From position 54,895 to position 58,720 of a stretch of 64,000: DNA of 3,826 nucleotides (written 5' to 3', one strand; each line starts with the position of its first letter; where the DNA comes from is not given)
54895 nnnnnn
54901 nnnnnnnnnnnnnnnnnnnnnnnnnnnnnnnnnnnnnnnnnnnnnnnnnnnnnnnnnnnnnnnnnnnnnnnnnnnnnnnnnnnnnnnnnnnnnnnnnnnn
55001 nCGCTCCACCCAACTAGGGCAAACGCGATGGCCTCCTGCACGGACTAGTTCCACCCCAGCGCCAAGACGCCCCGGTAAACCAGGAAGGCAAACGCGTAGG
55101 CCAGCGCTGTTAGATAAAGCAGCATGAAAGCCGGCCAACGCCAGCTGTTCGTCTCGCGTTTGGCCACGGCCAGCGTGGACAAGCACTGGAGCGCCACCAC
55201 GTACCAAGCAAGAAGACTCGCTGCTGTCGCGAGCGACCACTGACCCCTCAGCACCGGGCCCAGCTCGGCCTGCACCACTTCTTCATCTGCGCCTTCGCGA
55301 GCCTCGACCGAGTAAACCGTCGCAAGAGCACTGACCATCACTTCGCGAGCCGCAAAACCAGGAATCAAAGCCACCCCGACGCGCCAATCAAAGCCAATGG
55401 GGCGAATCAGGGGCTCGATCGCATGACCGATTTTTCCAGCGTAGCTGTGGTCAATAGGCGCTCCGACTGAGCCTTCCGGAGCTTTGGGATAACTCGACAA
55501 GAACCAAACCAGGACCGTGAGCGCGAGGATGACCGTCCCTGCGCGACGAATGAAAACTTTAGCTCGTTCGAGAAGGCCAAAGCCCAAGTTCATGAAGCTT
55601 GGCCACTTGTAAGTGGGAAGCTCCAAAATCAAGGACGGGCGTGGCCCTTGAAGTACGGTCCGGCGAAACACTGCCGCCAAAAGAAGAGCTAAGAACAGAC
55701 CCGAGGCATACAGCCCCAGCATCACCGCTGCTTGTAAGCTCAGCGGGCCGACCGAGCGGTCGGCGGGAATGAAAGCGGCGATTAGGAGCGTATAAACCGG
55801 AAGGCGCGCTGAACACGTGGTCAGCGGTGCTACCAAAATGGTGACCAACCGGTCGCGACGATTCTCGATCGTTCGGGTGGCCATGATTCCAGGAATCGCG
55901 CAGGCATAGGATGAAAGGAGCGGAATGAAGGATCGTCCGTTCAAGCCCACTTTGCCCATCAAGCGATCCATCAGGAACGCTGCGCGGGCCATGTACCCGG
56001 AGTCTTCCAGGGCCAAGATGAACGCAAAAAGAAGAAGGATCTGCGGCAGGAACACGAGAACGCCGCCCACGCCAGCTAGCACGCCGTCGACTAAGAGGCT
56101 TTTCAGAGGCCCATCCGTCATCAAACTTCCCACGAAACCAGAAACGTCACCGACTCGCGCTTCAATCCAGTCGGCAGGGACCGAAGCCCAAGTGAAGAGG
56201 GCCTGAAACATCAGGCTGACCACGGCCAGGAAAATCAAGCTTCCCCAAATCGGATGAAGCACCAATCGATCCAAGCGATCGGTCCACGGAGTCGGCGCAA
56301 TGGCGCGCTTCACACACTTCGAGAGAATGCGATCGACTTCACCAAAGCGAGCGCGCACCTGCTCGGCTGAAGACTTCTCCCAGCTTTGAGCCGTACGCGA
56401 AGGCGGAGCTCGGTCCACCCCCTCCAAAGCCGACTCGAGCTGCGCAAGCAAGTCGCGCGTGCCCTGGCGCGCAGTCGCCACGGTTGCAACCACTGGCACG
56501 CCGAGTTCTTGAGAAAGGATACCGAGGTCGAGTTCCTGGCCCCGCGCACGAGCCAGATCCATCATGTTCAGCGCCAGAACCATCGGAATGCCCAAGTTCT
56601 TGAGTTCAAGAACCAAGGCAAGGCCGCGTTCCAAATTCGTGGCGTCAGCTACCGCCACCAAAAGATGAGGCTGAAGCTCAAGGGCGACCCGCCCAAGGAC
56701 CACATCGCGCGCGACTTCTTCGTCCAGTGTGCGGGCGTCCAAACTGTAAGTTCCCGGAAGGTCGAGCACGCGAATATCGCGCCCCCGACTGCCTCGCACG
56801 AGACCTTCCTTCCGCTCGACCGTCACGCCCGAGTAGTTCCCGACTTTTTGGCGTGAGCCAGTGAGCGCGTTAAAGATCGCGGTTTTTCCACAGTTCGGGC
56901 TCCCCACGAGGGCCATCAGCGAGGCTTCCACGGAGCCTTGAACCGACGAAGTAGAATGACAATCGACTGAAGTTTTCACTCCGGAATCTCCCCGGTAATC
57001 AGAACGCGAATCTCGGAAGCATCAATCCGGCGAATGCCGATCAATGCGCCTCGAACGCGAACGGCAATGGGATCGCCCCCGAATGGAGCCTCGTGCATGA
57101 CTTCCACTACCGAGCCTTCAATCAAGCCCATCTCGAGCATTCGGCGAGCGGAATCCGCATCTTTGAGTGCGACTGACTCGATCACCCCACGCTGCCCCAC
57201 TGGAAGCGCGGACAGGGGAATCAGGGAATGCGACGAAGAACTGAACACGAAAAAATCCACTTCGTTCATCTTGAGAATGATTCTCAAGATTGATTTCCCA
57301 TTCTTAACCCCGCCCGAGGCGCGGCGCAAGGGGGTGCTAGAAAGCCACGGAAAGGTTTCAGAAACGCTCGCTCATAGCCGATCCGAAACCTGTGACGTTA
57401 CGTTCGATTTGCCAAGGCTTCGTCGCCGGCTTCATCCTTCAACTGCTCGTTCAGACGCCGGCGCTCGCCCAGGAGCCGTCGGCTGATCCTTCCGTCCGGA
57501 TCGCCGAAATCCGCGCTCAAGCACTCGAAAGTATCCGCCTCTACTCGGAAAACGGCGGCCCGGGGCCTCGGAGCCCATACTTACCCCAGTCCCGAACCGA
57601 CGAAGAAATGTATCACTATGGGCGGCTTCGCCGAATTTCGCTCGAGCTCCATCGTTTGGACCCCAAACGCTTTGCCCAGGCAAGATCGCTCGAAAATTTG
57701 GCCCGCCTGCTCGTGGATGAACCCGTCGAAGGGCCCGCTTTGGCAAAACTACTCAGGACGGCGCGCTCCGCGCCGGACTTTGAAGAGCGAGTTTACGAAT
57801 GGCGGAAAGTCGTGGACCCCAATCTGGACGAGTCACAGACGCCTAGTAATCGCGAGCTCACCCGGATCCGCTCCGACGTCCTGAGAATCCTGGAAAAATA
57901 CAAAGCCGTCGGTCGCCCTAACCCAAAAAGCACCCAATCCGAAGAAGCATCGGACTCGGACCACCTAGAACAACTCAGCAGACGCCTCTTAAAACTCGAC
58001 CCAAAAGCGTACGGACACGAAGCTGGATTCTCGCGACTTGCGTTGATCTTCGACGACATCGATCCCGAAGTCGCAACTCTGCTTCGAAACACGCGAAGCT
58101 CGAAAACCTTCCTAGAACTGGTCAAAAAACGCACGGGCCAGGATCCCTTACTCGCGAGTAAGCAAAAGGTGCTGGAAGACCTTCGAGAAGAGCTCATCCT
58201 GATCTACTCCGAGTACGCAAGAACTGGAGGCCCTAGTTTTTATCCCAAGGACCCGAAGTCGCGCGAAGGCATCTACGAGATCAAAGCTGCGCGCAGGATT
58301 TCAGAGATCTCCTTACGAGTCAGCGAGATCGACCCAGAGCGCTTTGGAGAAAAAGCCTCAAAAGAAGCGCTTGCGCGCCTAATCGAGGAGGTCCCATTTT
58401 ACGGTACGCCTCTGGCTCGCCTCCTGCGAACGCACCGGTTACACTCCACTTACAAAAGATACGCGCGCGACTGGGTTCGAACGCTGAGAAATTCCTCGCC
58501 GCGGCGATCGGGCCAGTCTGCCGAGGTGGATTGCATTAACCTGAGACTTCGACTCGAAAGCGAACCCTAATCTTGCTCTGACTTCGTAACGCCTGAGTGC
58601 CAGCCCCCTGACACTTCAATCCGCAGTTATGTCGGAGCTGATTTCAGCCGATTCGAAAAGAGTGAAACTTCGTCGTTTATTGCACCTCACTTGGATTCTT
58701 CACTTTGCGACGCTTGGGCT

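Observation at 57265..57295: Fur-box-like 19-bp palindrome overlapping the feoA 5' end, shared with the divergent repeat-protein array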

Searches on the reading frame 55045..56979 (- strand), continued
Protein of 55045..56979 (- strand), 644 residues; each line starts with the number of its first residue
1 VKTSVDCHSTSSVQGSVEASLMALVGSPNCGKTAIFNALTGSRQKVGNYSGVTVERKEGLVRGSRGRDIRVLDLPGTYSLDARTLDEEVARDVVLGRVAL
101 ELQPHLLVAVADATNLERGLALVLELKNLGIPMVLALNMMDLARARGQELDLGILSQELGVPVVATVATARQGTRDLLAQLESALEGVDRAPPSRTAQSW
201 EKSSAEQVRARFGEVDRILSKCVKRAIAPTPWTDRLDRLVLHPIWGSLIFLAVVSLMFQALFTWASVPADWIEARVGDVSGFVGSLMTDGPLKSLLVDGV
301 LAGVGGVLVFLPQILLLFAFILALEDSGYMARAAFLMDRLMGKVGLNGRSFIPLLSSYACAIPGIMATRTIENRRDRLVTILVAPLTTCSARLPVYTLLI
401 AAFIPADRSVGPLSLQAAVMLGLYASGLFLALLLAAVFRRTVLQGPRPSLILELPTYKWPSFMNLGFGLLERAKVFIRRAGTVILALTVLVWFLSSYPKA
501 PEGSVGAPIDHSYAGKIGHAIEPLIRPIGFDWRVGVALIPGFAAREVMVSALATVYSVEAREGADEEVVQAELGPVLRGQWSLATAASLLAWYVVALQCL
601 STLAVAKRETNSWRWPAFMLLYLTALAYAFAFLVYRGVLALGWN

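Call 67: search_protein_families(library=ncbifam, proteins=[L082:6264-6542:-, L002:5404-5748:+, L087:11905-12117:+, L211:4896-5111:+, L086:9400-9738:+], max_evalue=0.01)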
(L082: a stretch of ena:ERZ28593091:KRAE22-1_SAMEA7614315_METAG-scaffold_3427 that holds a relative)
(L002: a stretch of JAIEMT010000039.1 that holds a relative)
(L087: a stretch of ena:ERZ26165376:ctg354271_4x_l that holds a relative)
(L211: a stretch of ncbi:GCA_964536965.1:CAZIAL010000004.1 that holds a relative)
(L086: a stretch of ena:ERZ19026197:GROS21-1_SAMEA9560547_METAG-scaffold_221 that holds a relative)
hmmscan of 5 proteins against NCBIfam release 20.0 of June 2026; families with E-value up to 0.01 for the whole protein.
L082:6264-6542:- (92 aa): 1 family
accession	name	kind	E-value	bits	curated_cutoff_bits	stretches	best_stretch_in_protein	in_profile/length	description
NF033684.1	suffix_2_RND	domain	2.9e-13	49.6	40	1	2-64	1-63/69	transporter suffix domain-containing protein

L002:5404-5748:+ (114 aa): 19 families
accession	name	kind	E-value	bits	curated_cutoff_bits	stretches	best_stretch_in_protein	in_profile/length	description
NF033788.1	HTH_metalloreg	subfamily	7.6e-30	102.5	55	1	26-100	1-76/77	metalloregulator ArsR/SmtB family transcription factor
NF033789.1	repress_SdpR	subfamily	6.8e-17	61.1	100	1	29-96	1-68/79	autorepressor SdpR family transcription factor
NF045707.1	Dbac_1936_reg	equivalog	2.3e-16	59.6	115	1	31-112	12-93/99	ArsR/SmtB-type metalloregulator TsoR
NF040642.1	sulf_sens_BigR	equivalog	2.4e-13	49.9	155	1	27-101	11-85/95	sulfite-sensing transcriptional repressor BigR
NF007528.0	PRK10141.1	subfamily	2.8e-13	49.8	97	1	29-93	9-74/117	metalloregulator ArsR/SmtB family transcription factor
NF047906.1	CdPbTransRegCmtR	equivalog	7.4e-11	41.9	150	1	30-106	15-91/104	Cd(II)/Pb(II)-sensing metalloregulatory transcriptional regulator CmtR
NF041413.1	ArsR_Rv2640c_fam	equivalog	8e-11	42.4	155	1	29-100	35-109/118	Rv2640c family ArsR-like transcriptional regulator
TIGR01884.1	cas_HTH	subfamily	7.7e-07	28.7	60.2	1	29-94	135-200/202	CRISPR-associated CARF protein Csa3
NF053755.1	MsvR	equivalog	4.8e-06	26.4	220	1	29-102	6-82/236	transcriptional factor MsvR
NF038251.1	AdcR_fam_Zn_TF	equivalog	2.3e-05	24.7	175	1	40-95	40-98/143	zinc-dependent MarR family transcriptional regulator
NF052532.1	TransRegPagRBaca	equivalog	6.2e-05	23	170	1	31-101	22-92/99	transcriptional repressor PagR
NF053602.1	Phr_regulator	exception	0.00035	20.2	320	1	31-83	7-59/191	heat shock transcription regulator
TIGR01529.1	argR_whole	equivalog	0.00093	19.2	130.45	1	59-112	31-81/146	arginine repressor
NF047392.1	TransRegTrmBHalo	equivalog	0.0011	18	500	1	33-86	18-71/349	HTH-type sugar sensing transcriptional regulator TrmB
NF007708.0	PRK10403.1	equivalog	0.0038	16.7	343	1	10-77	131-197/215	nitrate/nitrite response regulator protein NarP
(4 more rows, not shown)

L087:11905-12117:+ (70 aa): 0 families

L211:4896-5111:+ (71 aa): 0 families

L086:9400-9738:+ (112 aa): 12 families
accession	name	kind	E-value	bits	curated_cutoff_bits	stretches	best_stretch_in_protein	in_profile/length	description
NF033788.1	HTH_metalloreg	subfamily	7.7e-29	99.3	55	1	25-100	1-77/77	metalloregulator ArsR/SmtB family transcription factor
NF045707.1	Dbac_1936_reg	equivalog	6.7e-17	61.3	115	1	28-111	10-93/99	ArsR/SmtB-type metalloregulator TsoR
NF033789.1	repress_SdpR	subfamily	1.8e-16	59.8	100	1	28-99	1-72/79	autorepressor SdpR family transcription factor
NF040642.1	sulf_sens_BigR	equivalog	1.6e-13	50.5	155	1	25-100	10-85/95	sulfite-sensing transcriptional repressor BigR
NF047906.1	CdPbTransRegCmtR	equivalog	1.9e-10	40.6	150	1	20-104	6-90/104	Cd(II)/Pb(II)-sensing metalloregulatory transcriptional regulator CmtR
NF007528.0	PRK10141.1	subfamily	2.7e-10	40.1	97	1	27-92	8-74/117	metalloregulator ArsR/SmtB family transcription factor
NF041413.1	ArsR_Rv2640c_fam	equivalog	4.6e-09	36.7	155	1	23-99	30-109/118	Rv2640c family ArsR-like transcriptional regulator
NF053755.1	MsvR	equivalog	3e-08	33.6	220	1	27-101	5-82/236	transcriptional factor MsvR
NF052532.1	TransRegPagRBaca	equivalog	0.00032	20.8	170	1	26-100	18-92/99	transcriptional repressor PagR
TIGR01884.1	cas_HTH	subfamily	0.00041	19.8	60.2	1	29-93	136-200/202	CRISPR-associated CARF protein Csa3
NF047500.1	choline_R_CudC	equivalog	0.0022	17.8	218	0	26-85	16-79/171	choline uptake/conversion transcriptional regulator CudC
NF053756.1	MreA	equivalog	0.0026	17.6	100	1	40-83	23-66/110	MreA family transcriptional regulator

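Call 68: search_protein_families(library=pfam, proteins=[L082:6264-6542:-, L002:5404-5748:+, L087:11905-12117:+, L211:4896-5111:+, L086:9400-9738:+], max_evalue=0.01)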
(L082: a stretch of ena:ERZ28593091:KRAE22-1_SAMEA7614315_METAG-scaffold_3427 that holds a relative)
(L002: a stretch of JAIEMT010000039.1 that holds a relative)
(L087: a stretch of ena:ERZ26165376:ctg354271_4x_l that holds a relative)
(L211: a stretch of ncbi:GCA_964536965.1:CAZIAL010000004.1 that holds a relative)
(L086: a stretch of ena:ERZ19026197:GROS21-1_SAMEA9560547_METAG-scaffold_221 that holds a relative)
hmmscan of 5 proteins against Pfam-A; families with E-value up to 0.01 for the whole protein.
L082:6264-6542:- (92 aa): 0 families

L002:5404-5748:+ (114 aa): 11 families
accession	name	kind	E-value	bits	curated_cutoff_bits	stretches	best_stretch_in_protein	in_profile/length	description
PF01022.26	HTH_5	-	2.2e-17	63.1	22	1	35-80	1-46/47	Bacterial regulatory protein, arsR family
PF12840.13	HTH_20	-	8.4e-09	35.7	27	1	33-82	1-51/51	Helix-turn-helix domain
PF12802.13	MarR_2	-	6.2e-05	23.5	27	1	41-85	10-56/61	MarR family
PF01316.27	Arg_repressor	-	0.00059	20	27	1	60-95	35-67/70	Arginine repressor, DNA binding domain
PF09339.16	HTH_IclR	-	0.00074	19.7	22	1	48-80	17-49/52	IclR helix-turn-helix domain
PF01978.25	TrmB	-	0.0022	18.3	25.6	1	44-90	17-63/68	Sugar-specific transcriptional regulator TrmB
PF13412.12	HTH_24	-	0.0024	17.8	21.9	1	47-79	15-47/48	Winged helix-turn-helix DNA-binding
PF13545.12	HTH_Crp_2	-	0.0066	16.8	27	1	53-83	26-56/70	Crp-like helix-turn-helix domain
PF02002.24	TFIIE_alpha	-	0.0071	16.6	22.9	0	38-108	15-92/105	TFIIE alpha subunit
PF00126.33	HTH_1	-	0.0077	16.6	26.6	0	56-75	20-39/60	Bacterial regulatory helix-turn-helix protein, lysR family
PF13463.12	HTH_27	-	0.009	16.7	22.2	0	38-92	5-64/68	Winged helix DNA-binding domain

L087:11905-12117:+ (70 aa): 0 families

L211:4896-5111:+ (71 aa): 1 family
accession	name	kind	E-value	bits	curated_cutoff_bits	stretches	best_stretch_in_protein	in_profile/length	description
PF20228.3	DUF6587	-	0.00042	21.5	27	1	9-69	6-73/82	Family of unknown function (DUF6587)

L086:9400-9738:+ (112 aa): 9 families
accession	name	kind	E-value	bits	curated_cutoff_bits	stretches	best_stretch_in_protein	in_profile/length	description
PF01022.26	HTH_5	-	2.3e-14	53.4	22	1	34-79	1-46/47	Bacterial regulatory protein, arsR family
PF12840.13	HTH_20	-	2.1e-07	31.3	27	1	32-81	1-51/51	Helix-turn-helix domain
PF12802.13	MarR_2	-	1.4e-05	25.6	27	1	38-84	8-56/61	MarR family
PF09339.16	HTH_IclR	-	7.5e-05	22.9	22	1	46-79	16-49/52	IclR helix-turn-helix domain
PF24038.1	DUF7347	-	0.00051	20.7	27.6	1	26-79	2-59/77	Domain of unknown function (DUF7347)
PF08221.17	HTH_9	-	0.0018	18.8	23.4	1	44-79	23-58/62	RNA polymerase III subunit RPC82 helix-turn-helix domain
PF13412.12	HTH_24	-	0.0039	17.2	21.9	0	37-78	5-47/48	Winged helix-turn-helix DNA-binding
PF01316.27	Arg_repressor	-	0.0041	17.3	27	1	62-94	38-67/70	Arginine repressor, DNA binding domain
PF01978.25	TrmB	-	0.0075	16.5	25.6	0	44-90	18-64/68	Sugar-specific transcriptional regulator TrmB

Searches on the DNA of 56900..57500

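Call 35: search_rna_families(source=window, start=56900, end=57500, threshold=evalue, max_evalue=1)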
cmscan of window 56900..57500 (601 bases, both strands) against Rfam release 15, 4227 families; matches with E-value up to 1: 0.
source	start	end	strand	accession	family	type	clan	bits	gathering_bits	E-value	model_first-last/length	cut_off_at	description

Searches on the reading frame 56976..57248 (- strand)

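Call 67: search_protein_families(library=ncbifam, proteins=[window:56976-57248:-], max_evalue=0.01)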
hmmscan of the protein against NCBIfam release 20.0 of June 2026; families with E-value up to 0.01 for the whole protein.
window:56976-57248:- (90 aa): 1 family
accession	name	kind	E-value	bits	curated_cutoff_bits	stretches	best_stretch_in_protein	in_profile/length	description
NF007106.0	PRK09555.1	equivalog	9.3e-06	25.3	102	1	35-80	24-68/75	ferrous iron transporter A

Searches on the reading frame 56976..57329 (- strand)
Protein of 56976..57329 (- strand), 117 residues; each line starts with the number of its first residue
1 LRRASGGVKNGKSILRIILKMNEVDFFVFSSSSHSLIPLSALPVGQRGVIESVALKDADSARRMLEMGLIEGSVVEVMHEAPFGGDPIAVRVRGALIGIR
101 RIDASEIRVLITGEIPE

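Call 5: search_protein_families(library=pfam, proteins=[window:56976-57329:-])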
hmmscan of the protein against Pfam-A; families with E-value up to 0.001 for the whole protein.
window:56976-57329:- (117 aa): 1 family
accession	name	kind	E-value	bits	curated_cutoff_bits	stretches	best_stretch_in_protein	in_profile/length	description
PF04023.20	FeoA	-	8.6e-19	67.8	23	1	37-109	1-72/74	FeoA domain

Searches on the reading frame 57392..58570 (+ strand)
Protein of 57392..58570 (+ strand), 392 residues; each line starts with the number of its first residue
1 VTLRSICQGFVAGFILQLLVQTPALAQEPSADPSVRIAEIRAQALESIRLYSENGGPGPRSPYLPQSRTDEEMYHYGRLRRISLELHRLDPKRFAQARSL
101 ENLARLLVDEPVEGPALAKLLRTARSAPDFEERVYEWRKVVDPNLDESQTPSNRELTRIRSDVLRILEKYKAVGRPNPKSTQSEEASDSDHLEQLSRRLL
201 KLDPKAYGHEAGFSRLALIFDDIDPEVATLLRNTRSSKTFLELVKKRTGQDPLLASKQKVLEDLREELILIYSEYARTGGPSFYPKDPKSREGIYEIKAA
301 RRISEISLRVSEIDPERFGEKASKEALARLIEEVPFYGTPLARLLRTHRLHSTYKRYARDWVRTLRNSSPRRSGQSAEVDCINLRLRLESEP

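Call 5: search_protein_families(library=pfam, proteins=[window:57392-58570:+])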
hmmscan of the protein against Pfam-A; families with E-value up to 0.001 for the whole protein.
window:57392-58570:+ (392 aa): 0 families

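Call 37: find_homologous_proteins(query=window:57392-58570:+, max_evalue=0.001)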
Query window:57392-58570:+ (392 aa): 1 proteins with E <= 0.001 among 8000 candidates.
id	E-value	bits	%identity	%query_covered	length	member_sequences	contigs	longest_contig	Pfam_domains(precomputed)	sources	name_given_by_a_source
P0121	6.2e-251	850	100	100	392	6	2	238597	-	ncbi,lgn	-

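Call 38: find_encoding_contigs(protein=P0121, flank=10000, max_places=3)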
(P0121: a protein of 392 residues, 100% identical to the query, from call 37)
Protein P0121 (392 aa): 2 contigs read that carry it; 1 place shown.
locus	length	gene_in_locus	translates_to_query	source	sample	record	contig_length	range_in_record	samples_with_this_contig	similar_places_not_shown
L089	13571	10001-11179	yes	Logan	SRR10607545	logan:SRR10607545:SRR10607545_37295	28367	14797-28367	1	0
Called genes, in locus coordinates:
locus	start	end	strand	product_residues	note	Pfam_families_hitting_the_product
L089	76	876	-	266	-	-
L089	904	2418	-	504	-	PF00072:Response_reg, PF00158:Sigma54_activat, PF14532:Sigma54_activ_2, PF01078:Mg_chelatase (faint), PF07728:AAA_5 (weak), PF25601:AAA_lid_14, PF02954:HTH_8 (faint)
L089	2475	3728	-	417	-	PF00989:PAS, PF08448:PAS_4, PF13188:PAS_8, PF13426:PAS_9, PF00512:HisKA, PF02518:HATPase_c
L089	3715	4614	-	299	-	PF08668:HDOD, PF01966:HD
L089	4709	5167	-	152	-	-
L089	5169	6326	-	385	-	PF13353:Fer4_12 (weak), PF04055:Radical_SAM, PF12544:LAM_C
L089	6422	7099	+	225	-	PF01618:MotA_ExbB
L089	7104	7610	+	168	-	PF02472:ExbD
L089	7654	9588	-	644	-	PF01926:MMR_HSR1, PF02421:FeoB_N, PF07670:Gate, PF07664:FeoB_C, PF07670:Gate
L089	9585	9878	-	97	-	PF04023:FeoA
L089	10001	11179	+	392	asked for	-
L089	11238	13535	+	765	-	-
